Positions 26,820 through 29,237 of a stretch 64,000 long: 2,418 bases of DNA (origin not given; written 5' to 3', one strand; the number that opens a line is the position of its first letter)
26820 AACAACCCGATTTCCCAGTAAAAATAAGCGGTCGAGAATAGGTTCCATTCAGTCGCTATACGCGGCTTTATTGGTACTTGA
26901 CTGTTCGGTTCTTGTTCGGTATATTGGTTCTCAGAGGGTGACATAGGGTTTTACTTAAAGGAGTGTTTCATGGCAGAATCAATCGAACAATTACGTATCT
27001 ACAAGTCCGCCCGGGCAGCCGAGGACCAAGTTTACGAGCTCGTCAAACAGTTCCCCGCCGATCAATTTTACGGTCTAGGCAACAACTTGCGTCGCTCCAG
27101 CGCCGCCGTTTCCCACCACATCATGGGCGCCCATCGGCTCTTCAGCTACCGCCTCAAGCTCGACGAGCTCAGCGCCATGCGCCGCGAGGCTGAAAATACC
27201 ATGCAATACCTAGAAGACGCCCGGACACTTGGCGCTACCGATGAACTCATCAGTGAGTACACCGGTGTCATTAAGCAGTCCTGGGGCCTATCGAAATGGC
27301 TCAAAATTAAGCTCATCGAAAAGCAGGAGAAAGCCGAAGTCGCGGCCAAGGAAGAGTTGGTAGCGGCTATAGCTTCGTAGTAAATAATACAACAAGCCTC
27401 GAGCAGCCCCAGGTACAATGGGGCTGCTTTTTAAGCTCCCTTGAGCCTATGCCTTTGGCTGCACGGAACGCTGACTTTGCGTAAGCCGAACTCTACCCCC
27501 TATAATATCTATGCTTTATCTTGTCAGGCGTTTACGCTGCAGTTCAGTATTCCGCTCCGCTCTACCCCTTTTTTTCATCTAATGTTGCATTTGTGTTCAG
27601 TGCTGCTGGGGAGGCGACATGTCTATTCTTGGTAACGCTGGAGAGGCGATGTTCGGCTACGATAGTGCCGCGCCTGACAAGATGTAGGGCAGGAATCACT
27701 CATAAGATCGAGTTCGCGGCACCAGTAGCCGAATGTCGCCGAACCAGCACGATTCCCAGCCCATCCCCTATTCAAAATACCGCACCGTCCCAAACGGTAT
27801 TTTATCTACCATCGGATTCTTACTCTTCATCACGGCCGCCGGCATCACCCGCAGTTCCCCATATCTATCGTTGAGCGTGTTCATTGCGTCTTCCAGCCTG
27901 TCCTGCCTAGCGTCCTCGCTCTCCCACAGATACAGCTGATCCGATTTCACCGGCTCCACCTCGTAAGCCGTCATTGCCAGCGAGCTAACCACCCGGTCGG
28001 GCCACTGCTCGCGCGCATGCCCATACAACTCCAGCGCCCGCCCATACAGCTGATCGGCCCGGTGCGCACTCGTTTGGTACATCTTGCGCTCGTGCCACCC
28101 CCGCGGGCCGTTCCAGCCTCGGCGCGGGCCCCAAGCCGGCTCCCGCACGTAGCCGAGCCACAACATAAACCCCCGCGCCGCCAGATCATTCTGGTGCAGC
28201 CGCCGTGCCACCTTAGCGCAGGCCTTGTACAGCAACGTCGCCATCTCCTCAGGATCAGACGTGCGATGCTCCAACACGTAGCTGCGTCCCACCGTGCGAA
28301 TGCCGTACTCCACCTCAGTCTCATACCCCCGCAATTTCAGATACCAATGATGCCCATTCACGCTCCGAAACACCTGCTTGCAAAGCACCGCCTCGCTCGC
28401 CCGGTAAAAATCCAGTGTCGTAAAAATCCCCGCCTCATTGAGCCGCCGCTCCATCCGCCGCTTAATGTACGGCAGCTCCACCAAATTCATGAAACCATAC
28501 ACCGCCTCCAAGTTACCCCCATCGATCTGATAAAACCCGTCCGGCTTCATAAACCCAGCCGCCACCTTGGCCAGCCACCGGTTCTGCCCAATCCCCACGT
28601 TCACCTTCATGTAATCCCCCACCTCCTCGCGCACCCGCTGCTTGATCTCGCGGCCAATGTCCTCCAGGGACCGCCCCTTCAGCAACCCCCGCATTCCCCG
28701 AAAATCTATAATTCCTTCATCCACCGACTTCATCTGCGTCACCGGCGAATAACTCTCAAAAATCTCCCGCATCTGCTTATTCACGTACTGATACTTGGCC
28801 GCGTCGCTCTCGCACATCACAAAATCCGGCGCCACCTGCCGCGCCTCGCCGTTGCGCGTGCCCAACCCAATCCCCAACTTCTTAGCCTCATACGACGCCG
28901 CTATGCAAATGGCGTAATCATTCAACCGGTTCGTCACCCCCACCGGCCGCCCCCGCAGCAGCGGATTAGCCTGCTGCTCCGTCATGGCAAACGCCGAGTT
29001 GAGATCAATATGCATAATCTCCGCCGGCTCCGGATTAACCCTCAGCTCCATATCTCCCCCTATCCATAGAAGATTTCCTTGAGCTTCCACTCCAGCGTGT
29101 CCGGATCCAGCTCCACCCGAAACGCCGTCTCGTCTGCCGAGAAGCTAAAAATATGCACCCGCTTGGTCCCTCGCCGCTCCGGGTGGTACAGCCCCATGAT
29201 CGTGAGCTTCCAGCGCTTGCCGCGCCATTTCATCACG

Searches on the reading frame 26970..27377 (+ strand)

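Call 16: search_protein_families(library=pfam, proteins=[window:26970-27377:+], max_evalue=0.01)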
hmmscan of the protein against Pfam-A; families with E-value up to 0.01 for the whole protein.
window:26970-27377:+ (136 aa): 1 family
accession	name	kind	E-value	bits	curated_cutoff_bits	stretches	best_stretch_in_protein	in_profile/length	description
PF05635.17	23S_rRNA_IVP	-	4e-10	40.3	33.8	1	6-92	1-87/106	23S rRNA-intervening sequence protein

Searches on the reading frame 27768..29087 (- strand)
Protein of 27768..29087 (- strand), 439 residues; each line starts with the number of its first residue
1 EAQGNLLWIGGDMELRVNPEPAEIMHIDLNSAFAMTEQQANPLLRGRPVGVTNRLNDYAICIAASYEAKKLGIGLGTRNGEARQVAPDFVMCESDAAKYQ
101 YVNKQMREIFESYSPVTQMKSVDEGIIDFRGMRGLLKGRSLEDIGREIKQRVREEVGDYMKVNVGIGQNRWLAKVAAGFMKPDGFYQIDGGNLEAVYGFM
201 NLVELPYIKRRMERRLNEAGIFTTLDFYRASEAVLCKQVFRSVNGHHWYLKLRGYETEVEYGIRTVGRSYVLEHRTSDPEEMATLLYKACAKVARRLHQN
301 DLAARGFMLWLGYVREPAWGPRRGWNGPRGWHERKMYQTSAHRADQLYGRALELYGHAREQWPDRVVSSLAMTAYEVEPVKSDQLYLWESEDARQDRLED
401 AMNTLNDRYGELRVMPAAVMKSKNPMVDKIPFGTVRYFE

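Call 16: search_protein_families(library=pfam, proteins=[window:27768-29087:-], max_evalue=0.01)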
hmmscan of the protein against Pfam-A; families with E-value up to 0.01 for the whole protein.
window:27768-29087:- (439 aa): 2 families
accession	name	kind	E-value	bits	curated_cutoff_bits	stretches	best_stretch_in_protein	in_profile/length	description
PF00817.25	IMS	-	2.3e-30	105.9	23.2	1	27-177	1-147/148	impB/mucB/samB family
PF11799.13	IMS_C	-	1.2e-05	26.2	20.7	1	265-385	3-107/109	impB/mucB/samB family C-terminal domain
